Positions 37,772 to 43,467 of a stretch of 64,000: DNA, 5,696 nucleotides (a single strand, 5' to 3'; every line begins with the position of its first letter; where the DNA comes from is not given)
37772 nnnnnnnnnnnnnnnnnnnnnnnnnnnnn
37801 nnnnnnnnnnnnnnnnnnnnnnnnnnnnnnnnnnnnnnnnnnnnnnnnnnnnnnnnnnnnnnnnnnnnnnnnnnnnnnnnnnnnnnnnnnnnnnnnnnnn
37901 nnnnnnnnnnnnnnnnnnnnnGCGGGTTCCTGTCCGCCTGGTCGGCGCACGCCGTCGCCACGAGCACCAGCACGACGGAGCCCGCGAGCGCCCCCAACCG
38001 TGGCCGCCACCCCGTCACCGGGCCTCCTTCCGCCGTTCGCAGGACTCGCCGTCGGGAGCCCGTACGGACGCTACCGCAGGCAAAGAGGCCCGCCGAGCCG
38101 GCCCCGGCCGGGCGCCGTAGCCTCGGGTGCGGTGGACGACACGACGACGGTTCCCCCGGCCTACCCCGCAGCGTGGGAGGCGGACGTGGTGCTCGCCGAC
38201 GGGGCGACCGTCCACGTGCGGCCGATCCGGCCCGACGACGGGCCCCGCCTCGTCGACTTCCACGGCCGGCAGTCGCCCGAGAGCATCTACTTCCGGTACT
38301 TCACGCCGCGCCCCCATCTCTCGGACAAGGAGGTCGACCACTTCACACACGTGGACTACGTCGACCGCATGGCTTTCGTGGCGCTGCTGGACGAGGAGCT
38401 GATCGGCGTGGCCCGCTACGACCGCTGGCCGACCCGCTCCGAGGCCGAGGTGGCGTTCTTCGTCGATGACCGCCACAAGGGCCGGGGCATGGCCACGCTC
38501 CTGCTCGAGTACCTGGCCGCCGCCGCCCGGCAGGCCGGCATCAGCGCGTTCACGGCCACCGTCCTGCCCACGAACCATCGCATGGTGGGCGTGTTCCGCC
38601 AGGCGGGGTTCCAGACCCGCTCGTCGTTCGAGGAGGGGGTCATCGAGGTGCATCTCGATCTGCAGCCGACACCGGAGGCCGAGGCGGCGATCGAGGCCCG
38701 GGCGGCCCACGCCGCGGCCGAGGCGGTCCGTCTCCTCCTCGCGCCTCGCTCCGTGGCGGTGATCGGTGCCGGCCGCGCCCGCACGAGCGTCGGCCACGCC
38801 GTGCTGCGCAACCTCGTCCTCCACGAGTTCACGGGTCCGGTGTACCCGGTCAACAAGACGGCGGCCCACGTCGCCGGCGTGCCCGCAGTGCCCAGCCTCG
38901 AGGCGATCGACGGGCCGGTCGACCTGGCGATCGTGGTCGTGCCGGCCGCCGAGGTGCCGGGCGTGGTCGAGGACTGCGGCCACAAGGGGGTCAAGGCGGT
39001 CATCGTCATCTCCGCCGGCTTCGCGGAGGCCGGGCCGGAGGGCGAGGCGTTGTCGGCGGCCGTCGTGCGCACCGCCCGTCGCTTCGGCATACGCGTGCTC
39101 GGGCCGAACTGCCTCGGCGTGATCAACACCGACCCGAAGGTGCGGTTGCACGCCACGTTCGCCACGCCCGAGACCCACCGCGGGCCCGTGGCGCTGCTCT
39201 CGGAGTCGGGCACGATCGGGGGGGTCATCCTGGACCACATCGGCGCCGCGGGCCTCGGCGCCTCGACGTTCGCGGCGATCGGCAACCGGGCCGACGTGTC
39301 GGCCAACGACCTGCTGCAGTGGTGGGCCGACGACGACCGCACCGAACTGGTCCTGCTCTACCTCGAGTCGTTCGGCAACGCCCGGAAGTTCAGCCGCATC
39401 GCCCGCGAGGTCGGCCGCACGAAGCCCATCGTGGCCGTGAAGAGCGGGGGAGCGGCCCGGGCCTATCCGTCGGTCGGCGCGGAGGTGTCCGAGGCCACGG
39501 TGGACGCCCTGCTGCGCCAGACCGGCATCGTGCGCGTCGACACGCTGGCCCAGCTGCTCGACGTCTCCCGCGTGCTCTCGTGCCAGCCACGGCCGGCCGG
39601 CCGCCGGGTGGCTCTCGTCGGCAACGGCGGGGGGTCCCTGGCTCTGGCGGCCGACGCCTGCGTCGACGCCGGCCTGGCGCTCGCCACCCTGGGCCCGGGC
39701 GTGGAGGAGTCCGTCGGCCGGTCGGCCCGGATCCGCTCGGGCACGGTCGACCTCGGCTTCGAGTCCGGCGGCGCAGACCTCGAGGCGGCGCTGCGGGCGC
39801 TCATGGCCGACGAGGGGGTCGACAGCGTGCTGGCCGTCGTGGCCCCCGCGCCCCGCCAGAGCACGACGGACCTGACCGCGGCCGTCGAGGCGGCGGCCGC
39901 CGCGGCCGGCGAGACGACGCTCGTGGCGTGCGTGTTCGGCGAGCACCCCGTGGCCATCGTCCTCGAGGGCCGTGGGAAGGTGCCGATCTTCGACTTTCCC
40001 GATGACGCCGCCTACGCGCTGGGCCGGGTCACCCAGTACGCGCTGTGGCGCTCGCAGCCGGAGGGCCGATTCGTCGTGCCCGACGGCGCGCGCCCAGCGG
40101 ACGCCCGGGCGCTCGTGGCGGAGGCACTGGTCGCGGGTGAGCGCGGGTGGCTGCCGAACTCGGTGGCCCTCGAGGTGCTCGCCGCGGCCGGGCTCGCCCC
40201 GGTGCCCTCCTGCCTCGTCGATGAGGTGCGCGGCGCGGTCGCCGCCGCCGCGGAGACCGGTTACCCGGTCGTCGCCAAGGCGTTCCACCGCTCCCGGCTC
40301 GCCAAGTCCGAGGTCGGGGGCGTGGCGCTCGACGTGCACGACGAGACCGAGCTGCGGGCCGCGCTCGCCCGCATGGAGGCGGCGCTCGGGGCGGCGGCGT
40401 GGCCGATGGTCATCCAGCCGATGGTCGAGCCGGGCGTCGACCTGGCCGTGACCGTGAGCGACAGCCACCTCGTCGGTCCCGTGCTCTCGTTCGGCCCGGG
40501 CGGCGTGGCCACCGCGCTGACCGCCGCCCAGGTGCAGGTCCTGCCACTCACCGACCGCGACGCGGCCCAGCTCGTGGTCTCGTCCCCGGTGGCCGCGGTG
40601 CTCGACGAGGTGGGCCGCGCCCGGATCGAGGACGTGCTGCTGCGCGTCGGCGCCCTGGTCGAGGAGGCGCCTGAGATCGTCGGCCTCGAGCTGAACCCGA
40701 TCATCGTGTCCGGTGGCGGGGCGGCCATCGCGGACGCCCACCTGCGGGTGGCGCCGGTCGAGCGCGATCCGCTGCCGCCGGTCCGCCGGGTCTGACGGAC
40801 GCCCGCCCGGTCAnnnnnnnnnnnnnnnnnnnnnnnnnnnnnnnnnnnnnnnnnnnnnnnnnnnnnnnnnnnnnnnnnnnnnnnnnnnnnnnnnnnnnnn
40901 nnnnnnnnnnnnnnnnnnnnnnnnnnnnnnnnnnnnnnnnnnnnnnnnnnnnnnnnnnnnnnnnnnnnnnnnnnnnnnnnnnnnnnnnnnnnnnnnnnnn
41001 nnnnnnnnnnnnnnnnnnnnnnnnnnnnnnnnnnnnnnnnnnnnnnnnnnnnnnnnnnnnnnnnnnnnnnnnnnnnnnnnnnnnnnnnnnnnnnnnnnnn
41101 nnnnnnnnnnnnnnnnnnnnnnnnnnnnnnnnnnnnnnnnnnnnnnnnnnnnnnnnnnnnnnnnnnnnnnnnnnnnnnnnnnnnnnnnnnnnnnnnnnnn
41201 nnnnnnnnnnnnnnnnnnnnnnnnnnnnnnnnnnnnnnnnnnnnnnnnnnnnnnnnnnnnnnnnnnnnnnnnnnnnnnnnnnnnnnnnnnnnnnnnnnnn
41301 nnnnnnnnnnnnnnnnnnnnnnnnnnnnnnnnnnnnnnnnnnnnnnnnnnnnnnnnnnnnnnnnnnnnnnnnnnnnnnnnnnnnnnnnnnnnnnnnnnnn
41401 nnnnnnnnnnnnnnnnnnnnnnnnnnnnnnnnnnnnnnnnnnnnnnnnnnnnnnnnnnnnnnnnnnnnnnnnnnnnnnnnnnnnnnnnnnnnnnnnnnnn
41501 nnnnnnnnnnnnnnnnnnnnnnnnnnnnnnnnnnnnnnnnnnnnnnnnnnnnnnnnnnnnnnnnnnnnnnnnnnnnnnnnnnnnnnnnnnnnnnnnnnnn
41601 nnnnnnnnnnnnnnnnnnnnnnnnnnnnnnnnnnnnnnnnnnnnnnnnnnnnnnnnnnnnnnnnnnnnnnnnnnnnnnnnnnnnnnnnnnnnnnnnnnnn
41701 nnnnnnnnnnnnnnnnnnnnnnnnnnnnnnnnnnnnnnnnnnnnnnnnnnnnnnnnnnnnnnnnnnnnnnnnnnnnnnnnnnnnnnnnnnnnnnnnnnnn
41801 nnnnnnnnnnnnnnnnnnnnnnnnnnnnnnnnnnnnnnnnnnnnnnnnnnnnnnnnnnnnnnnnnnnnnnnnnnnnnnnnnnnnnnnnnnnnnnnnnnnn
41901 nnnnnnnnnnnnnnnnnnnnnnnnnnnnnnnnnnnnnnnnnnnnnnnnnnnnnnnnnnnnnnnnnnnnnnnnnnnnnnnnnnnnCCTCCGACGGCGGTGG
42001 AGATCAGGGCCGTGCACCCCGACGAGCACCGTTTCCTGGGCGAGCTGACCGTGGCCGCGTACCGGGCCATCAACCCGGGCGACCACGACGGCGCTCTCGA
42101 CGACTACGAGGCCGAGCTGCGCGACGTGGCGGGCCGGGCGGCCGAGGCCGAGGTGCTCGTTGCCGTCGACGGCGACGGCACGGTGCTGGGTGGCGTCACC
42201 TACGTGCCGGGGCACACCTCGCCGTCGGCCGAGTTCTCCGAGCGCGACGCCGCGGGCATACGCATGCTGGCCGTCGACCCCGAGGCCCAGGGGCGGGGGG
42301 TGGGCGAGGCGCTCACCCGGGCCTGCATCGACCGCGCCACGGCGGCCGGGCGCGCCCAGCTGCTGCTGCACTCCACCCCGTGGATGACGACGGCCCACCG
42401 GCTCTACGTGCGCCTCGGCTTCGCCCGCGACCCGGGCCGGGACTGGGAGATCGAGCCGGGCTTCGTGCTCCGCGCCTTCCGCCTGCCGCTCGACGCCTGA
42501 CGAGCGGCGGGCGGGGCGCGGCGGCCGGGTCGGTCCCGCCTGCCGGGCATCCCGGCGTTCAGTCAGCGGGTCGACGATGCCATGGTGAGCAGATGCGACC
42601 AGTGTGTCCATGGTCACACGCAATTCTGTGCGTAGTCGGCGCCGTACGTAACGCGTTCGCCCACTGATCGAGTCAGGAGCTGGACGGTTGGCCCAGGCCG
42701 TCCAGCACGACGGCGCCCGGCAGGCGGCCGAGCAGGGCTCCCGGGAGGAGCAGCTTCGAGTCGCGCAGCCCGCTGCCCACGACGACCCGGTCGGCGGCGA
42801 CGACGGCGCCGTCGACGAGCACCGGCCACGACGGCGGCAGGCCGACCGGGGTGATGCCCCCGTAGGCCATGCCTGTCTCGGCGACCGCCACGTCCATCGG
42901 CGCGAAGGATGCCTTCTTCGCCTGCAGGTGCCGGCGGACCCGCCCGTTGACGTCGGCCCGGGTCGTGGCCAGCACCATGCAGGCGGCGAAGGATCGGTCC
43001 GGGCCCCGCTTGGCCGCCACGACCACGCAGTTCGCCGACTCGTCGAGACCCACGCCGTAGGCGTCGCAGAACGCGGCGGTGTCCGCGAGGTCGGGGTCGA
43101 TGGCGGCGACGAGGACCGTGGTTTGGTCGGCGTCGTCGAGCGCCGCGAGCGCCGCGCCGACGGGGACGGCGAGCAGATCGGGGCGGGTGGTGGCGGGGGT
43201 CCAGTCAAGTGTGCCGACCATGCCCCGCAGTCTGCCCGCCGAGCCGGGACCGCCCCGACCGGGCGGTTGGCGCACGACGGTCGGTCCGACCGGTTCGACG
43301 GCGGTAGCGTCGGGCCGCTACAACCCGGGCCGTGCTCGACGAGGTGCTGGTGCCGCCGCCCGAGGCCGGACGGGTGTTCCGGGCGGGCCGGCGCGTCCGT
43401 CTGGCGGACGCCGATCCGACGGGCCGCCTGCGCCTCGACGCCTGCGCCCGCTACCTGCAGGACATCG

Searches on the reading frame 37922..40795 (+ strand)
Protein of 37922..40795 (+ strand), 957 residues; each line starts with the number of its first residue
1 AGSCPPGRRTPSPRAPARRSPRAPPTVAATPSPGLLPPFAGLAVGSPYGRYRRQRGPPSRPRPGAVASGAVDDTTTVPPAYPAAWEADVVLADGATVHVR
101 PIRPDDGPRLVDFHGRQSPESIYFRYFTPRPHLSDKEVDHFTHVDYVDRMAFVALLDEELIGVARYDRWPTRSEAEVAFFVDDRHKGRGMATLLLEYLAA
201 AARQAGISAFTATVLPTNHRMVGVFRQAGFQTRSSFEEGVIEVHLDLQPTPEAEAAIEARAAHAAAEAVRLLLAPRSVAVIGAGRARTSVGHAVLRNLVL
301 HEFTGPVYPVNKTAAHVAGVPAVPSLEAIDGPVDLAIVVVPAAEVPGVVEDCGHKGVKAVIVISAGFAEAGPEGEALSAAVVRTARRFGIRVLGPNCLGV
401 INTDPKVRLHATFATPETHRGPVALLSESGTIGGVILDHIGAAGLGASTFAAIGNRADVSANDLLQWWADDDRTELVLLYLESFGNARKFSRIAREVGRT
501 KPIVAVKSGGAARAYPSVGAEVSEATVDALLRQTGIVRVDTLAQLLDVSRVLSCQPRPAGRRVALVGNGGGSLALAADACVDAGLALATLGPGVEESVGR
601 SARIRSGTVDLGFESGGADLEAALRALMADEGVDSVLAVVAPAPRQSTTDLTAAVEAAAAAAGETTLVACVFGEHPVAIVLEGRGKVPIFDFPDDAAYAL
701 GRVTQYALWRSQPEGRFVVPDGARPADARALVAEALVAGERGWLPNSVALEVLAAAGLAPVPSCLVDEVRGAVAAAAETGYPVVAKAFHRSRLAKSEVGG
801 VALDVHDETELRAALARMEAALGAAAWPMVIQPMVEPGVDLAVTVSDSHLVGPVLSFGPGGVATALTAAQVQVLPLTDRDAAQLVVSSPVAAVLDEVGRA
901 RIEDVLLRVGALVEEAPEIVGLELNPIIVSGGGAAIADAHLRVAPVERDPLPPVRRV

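Call 66: search_protein_families(library=pfam, proteins=[window:37922-40795:+], max_evalue=0.001)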
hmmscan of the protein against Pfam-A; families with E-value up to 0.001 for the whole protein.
window:37922-40795:+ (957 aa): 10 families
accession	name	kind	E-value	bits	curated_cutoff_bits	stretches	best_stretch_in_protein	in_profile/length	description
PF13549.11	ATP-grasp_5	-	3.3e-41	141.5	27.6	1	738-943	4-221/221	ATP-grasp domain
PF13607.11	Succ_CoA_lig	-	4.8e-38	130.5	27.4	1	420-552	1-138/138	Succinyl-CoA ligase like flavodoxin domain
PF13380.12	CoA_binding_2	-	3.9e-24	85.8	22.8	1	276-402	1-115/116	CoA binding domain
PF00583.31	Acetyltransf_1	-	3.9e-13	50.1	20.7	1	131-230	17-116/116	Acetyltransferase (GNAT) family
PF13302.13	Acetyltransf_3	-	3.2e-11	44.5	25.4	1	98-231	3-138/138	Acetyltransferase (GNAT) domain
PF02629.25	CoA_binding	-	9.4e-10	39.6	22.3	1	276-366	4-97/97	CoA binding domain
PF13508.13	Acetyltransf_7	-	5.1e-07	30.4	27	1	151-231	5-83/84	Acetyltransferase (GNAT) domain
PF13673.13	Acetyltransf_10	-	4.7e-05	23.8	23.6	1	151-233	33-110/128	Acetyltransferase (GNAT) domain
PF13420.13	Acetyltransf_4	-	0.0001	22.8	24.3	1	151-236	51-140/155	Acetyltransferase (GNAT) domain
PF08445.16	FR47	-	0.00062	20.1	22.1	0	179-233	27-80/86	FR47-like protein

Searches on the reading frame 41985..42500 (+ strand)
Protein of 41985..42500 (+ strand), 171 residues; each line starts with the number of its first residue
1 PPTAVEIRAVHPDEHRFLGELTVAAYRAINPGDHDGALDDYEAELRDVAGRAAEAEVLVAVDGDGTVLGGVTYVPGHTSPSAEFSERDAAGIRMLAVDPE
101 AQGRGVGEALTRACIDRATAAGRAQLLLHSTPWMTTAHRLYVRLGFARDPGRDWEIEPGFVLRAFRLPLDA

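Call 66: search_protein_families(library=pfam, proteins=[window:41985-42500:+], max_evalue=0.001)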
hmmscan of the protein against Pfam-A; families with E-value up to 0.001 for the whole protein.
window:41985-42500:+ (171 aa): 6 families
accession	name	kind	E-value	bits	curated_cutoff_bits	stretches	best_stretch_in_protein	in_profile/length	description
PF00583.31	Acetyltransf_1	-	1.2e-13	51.8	20.7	1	44-146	23-116/116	Acetyltransferase (GNAT) family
PF13508.13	Acetyltransf_7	-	1.7e-11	44.7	27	1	55-147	3-83/84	Acetyltransferase (GNAT) domain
PF13673.13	Acetyltransf_10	-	4.7e-08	33.5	23.6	1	87-149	49-110/128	Acetyltransferase (GNAT) domain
PF08445.16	FR47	-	3.1e-07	30.7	22.1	1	82-149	14-80/86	FR47-like protein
PF13527.13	Acetyltransf_9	-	1.1e-05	25.8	25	1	46-146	32-124/127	Acetyltransferase (GNAT) domain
PF14542.12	Acetyltransf_CG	-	0.00049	20.6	30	1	89-123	24-58/80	GCN5-related N-acetyl-transferase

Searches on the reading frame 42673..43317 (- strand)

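Call 66: search_protein_families(library=pfam, proteins=[window:42673-43317:-], max_evalue=0.001)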
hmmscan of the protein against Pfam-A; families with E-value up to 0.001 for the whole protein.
window:42673-43317:- (214 aa): 1 family
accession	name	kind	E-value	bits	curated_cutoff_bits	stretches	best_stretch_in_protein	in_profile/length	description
PF04073.20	tRNA_edit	-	9.4e-17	61.7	25.5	1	75-194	2-118/123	Aminoacyl-tRNA editing domain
